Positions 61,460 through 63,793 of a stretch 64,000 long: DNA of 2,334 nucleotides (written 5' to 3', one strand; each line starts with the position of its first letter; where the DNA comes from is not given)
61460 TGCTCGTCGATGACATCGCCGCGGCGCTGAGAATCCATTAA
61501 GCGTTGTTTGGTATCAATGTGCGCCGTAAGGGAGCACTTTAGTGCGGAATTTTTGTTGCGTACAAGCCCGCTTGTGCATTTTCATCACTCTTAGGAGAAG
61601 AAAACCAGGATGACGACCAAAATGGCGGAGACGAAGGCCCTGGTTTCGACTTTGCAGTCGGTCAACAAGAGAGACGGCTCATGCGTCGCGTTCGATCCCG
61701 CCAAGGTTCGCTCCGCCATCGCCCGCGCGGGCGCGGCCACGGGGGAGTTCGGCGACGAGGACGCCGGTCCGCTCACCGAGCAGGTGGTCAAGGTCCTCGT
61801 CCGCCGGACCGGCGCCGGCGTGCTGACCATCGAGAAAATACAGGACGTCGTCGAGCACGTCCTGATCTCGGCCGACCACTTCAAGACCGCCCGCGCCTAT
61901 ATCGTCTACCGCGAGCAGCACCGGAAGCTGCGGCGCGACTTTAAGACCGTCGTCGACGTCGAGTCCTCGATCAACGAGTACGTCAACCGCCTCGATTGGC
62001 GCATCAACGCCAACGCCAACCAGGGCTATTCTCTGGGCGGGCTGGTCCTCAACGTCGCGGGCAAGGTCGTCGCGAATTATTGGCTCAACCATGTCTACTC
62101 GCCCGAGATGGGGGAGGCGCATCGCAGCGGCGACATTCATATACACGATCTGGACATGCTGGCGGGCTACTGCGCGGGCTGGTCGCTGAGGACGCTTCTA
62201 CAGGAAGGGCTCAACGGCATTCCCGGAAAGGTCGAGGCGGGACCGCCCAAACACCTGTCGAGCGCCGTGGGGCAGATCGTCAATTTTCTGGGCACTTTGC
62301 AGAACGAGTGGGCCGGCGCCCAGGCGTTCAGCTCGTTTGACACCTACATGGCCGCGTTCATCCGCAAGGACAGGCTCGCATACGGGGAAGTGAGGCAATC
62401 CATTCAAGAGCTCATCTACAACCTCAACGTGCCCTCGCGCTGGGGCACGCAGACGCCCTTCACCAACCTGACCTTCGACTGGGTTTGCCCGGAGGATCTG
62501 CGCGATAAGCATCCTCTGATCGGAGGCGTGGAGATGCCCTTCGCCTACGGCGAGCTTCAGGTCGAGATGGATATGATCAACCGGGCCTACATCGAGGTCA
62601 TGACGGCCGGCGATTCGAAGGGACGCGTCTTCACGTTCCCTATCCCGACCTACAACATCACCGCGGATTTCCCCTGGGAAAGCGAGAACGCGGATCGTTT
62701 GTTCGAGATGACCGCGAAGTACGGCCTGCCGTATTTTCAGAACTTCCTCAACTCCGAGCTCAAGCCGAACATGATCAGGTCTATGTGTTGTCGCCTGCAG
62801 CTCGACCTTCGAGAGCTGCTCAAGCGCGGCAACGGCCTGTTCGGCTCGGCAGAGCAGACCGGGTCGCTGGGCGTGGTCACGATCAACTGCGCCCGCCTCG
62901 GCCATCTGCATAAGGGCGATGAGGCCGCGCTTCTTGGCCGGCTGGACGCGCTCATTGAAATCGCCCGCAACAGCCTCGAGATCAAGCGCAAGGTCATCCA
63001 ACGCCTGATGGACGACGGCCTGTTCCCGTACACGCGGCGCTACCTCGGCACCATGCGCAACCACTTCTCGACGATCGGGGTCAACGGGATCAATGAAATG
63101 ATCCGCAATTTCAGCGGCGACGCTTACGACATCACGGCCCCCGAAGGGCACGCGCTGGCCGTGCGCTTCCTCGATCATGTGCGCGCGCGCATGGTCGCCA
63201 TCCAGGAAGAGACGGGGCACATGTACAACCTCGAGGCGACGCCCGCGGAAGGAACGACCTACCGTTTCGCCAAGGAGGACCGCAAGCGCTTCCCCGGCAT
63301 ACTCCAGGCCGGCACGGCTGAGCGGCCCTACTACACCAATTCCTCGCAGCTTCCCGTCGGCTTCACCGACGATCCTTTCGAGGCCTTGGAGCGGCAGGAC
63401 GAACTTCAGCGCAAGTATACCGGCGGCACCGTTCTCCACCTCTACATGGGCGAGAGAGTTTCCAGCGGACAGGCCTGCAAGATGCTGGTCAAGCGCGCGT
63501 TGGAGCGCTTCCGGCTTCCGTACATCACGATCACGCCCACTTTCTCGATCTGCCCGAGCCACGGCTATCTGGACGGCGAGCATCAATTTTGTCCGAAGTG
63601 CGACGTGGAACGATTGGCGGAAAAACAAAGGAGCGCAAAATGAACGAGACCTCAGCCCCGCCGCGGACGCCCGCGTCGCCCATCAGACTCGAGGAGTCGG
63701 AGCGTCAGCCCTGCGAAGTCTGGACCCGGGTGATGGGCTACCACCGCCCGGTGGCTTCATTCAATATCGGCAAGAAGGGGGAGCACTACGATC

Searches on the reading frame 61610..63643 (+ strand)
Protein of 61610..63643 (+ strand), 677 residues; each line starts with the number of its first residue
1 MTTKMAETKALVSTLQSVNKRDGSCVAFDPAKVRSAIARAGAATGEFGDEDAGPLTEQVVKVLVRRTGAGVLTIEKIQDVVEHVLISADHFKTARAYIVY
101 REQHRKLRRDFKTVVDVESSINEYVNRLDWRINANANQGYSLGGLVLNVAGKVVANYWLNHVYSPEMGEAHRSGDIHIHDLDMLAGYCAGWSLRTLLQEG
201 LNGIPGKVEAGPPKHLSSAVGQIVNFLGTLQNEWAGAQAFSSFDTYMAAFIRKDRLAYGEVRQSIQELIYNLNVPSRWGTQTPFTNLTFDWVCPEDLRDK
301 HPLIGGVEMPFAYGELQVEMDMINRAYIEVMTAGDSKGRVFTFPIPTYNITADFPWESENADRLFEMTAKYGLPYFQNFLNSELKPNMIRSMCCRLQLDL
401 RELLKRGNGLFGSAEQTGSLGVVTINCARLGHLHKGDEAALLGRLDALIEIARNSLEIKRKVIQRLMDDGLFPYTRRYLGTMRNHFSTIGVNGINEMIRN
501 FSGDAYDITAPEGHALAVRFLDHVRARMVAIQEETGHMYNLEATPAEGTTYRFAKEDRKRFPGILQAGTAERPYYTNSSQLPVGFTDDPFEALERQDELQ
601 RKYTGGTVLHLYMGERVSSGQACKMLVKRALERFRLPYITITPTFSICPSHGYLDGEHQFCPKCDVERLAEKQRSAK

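Call 53: search_protein_families(library=pfam, proteins=[window:61610-63643:+], max_evalue=0.001)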
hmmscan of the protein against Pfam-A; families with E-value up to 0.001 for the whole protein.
window:61610-63643:+ (677 aa): 2 families
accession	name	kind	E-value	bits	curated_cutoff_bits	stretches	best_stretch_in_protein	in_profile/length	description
PF13597.11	NRDD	-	1.4e-173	579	26.2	1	135-666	2-529/562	Anaerobic ribonucleoside-triphosphate reductase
PF03477.21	ATP-cone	-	3.1e-23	82.6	25.8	1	17-105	2-87/88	ATP cone domain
